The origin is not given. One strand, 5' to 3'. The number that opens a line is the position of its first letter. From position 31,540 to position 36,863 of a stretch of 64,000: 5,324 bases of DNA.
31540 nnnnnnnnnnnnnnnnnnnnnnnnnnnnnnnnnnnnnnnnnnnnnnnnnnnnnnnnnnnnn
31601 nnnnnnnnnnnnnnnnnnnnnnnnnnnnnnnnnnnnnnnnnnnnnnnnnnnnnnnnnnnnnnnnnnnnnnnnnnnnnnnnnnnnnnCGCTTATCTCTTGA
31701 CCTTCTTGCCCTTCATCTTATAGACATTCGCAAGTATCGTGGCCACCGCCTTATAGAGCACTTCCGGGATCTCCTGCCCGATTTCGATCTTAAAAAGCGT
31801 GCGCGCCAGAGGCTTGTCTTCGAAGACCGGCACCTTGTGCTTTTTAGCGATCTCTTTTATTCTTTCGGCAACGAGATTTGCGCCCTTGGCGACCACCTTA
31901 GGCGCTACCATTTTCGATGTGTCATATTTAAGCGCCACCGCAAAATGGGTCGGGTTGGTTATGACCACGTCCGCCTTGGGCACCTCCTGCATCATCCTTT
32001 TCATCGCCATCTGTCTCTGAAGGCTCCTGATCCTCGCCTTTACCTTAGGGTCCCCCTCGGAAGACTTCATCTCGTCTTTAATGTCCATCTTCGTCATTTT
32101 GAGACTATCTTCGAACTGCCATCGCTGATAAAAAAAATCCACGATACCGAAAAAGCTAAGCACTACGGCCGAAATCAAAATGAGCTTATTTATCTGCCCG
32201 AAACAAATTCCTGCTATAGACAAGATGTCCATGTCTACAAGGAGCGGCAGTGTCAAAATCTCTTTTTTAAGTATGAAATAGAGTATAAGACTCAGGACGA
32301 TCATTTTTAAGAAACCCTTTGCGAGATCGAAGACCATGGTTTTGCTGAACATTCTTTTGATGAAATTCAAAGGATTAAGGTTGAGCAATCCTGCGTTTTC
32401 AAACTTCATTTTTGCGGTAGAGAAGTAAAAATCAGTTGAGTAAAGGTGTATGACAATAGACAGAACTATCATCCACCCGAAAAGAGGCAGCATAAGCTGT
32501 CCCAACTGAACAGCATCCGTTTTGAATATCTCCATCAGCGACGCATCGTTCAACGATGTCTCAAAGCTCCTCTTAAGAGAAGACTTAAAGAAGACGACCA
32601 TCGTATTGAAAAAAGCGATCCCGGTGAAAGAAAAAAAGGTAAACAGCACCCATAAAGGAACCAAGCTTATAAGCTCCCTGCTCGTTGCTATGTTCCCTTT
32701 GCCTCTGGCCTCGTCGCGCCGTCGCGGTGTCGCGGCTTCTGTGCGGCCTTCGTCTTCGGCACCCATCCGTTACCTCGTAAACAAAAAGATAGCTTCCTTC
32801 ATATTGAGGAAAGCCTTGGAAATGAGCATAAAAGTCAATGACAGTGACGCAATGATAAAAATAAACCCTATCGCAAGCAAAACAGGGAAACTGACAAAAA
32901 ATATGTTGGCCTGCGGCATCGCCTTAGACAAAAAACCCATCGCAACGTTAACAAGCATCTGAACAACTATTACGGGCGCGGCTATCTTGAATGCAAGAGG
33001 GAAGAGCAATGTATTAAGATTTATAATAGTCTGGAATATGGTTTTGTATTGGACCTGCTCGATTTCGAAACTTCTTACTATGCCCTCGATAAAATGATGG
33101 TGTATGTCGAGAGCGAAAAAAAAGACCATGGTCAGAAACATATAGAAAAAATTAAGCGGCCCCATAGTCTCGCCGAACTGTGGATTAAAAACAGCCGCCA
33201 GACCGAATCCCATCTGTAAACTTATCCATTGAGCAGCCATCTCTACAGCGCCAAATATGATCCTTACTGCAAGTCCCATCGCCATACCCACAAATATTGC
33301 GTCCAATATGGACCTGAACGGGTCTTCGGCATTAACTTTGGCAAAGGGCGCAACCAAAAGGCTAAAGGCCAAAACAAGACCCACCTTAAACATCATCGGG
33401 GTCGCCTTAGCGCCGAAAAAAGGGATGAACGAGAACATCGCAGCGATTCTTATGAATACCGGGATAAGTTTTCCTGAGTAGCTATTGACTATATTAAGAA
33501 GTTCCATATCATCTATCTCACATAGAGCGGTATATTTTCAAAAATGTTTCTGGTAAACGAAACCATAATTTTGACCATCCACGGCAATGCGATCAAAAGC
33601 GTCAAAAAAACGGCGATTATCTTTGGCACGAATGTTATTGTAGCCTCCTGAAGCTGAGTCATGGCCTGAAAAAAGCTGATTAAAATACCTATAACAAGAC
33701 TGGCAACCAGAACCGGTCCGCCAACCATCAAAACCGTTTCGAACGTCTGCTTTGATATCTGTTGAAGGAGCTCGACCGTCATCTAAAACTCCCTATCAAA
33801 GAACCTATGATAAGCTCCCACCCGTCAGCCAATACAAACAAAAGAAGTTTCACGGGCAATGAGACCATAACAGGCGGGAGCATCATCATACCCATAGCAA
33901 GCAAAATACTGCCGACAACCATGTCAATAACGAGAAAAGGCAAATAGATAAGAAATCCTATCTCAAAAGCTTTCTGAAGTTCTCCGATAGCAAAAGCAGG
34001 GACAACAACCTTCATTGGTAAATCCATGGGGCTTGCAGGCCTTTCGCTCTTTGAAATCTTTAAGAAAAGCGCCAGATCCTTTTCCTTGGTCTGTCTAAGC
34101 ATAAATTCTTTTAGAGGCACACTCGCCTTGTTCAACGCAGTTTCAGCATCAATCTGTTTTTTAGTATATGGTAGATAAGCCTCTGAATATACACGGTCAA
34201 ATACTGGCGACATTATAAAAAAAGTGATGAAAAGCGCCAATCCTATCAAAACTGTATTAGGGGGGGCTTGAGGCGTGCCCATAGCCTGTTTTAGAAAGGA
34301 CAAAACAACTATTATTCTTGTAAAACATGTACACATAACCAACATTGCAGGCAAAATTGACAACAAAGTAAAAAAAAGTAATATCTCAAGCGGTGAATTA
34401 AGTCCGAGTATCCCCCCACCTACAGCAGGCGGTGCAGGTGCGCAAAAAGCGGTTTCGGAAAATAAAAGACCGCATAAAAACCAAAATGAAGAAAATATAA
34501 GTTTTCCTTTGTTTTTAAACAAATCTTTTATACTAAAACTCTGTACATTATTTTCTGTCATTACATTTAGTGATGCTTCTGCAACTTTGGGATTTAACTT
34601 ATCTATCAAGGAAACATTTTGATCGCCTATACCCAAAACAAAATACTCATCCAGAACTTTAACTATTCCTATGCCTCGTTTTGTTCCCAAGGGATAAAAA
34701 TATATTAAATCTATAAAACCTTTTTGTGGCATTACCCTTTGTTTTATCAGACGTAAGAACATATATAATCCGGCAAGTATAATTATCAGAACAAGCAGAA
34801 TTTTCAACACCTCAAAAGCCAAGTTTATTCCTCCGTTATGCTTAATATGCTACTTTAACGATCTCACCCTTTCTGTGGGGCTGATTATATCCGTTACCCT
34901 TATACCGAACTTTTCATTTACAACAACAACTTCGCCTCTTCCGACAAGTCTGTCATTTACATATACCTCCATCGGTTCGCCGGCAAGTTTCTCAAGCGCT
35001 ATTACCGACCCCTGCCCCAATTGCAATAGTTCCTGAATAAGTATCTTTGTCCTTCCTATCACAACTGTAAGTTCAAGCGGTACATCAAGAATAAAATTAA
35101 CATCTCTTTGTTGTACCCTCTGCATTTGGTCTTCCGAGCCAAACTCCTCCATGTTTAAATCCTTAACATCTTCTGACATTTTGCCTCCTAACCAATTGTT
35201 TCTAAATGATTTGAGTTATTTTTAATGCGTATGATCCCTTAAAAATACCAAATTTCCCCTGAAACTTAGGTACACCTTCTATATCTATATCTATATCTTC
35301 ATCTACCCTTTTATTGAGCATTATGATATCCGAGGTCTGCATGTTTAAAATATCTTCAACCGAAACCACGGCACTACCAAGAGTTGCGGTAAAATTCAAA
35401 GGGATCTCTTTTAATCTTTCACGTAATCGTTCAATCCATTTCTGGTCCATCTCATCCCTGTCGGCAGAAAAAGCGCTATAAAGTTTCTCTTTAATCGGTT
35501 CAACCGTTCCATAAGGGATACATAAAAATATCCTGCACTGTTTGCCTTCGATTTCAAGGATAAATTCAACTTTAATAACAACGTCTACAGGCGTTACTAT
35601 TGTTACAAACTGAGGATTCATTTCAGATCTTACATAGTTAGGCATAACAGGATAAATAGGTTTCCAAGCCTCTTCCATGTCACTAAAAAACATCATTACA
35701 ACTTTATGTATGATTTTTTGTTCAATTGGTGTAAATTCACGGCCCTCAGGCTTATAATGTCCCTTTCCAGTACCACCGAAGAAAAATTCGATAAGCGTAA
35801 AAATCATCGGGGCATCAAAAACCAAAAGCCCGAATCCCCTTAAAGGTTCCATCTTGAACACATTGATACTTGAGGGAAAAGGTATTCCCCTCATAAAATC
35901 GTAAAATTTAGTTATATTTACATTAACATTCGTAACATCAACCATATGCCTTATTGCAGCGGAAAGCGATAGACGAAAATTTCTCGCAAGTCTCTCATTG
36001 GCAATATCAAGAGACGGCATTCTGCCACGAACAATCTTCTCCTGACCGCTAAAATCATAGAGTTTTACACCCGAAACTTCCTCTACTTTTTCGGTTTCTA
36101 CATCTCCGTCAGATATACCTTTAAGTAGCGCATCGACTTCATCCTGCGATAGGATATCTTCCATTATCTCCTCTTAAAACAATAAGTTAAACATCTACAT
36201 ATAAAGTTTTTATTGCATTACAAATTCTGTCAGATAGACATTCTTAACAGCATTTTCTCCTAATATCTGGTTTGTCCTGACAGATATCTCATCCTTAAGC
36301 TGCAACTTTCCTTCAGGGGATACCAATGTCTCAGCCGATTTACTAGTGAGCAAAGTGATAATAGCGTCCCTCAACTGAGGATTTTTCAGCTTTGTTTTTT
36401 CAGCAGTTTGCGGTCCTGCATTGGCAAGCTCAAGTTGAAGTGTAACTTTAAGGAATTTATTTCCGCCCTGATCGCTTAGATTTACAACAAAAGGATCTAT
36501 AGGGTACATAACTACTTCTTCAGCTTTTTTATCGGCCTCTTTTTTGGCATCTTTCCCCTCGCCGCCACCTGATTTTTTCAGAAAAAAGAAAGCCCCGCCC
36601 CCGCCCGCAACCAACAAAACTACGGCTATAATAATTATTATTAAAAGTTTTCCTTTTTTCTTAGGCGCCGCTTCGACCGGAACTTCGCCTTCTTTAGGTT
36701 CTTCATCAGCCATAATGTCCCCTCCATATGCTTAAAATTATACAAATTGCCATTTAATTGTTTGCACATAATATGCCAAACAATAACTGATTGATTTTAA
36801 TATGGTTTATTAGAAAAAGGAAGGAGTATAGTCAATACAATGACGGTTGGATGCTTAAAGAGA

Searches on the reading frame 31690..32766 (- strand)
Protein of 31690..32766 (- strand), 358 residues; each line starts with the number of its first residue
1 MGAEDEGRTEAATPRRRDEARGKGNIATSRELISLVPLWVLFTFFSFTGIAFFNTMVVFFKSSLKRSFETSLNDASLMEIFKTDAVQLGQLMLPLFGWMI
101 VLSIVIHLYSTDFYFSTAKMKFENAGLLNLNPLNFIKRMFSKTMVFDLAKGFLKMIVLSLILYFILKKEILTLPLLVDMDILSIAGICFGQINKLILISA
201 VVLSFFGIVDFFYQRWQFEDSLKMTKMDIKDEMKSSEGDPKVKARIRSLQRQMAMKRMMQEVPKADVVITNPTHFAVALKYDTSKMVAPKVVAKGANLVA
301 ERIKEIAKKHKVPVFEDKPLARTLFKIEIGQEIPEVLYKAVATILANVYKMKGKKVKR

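Call 106: search_protein_families(library=pfam, proteins=[window:31690-32766:-], max_evalue=0.001)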
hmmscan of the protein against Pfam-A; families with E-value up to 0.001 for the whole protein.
window:31690-32766:- (358 aa): 1 family
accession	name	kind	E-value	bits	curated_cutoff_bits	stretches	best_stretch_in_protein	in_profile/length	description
PF01312.24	Bac_export_2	-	8.9e-114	380.6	24.4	1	7-348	2-335/335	FlhB HrpN YscU SpaS Family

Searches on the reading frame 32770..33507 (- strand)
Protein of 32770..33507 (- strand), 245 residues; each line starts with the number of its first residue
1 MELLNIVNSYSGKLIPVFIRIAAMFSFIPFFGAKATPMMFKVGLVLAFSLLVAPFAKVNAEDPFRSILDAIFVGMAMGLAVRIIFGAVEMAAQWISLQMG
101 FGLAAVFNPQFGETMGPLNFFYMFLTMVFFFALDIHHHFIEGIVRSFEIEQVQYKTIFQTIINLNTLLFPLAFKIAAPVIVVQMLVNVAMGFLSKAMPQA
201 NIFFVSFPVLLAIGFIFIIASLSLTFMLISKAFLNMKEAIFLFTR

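Call 106: search_protein_families(library=pfam, proteins=[window:32770-33507:-], max_evalue=0.001)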
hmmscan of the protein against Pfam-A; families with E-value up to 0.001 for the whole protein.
window:32770-33507:- (245 aa): 1 family
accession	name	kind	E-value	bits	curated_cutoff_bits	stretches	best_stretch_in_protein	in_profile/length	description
PF01311.25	Bac_export_1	-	3.4e-53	181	27.8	1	15-235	5-229/230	Bacterial export proteins, family 1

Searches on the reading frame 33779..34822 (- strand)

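Call 106: search_protein_families(library=pfam, proteins=[window:33779-34822:-], max_evalue=0.001)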
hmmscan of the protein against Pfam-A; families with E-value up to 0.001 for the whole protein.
window:33779-34822:- (347 aa): 2 families
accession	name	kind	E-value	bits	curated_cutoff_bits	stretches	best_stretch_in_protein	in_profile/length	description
PF00813.25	FliP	-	1.9e-80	269.8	26.9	1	151-342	2-191/191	FliP family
PF04347.18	FliO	-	7.9e-08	32.7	22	1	34-96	19-82/91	Flagellar biosynthesis protein, FliO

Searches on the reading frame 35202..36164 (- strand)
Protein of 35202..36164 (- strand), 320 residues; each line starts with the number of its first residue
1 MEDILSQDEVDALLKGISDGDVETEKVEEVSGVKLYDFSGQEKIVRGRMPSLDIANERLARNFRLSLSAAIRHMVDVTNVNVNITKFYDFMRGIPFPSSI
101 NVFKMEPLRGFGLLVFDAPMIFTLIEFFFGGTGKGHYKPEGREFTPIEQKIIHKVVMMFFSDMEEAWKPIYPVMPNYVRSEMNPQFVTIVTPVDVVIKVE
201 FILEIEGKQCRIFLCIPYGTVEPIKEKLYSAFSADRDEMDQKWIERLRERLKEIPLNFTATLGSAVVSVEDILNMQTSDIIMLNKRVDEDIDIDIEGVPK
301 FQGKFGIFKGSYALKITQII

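Call 106: search_protein_families(library=pfam, proteins=[window:35202-36164:-], max_evalue=0.001)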
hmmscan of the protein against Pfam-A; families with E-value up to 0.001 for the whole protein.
window:35202-36164:- (320 aa): 2 families
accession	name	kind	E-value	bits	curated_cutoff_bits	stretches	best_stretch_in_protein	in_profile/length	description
PF02154.20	FliM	-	9.4e-62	208.8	27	1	36-228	1-192/192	Flagellar motor switch protein FliM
PF01052.25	FliMN_C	-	3.2e-21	75.5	23.8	1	249-320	1-72/73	Type III flagellar switch regulator (C-ring) FliN C-term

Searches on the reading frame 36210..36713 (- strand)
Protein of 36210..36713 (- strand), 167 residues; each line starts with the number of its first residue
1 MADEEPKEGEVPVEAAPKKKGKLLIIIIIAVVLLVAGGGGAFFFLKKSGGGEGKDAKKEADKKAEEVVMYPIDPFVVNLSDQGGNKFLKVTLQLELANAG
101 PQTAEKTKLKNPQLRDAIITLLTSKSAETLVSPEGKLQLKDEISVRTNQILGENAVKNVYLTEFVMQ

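Call 106: search_protein_families(library=pfam, proteins=[window:36210-36713:-], max_evalue=0.001)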
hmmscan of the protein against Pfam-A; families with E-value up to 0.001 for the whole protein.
window:36210-36713:- (167 aa): 1 family
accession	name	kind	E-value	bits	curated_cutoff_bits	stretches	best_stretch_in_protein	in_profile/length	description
PF03748.19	FliL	-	4.5e-27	95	24.6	1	69-167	1-103/103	Flagellar basal body-associated protein FliL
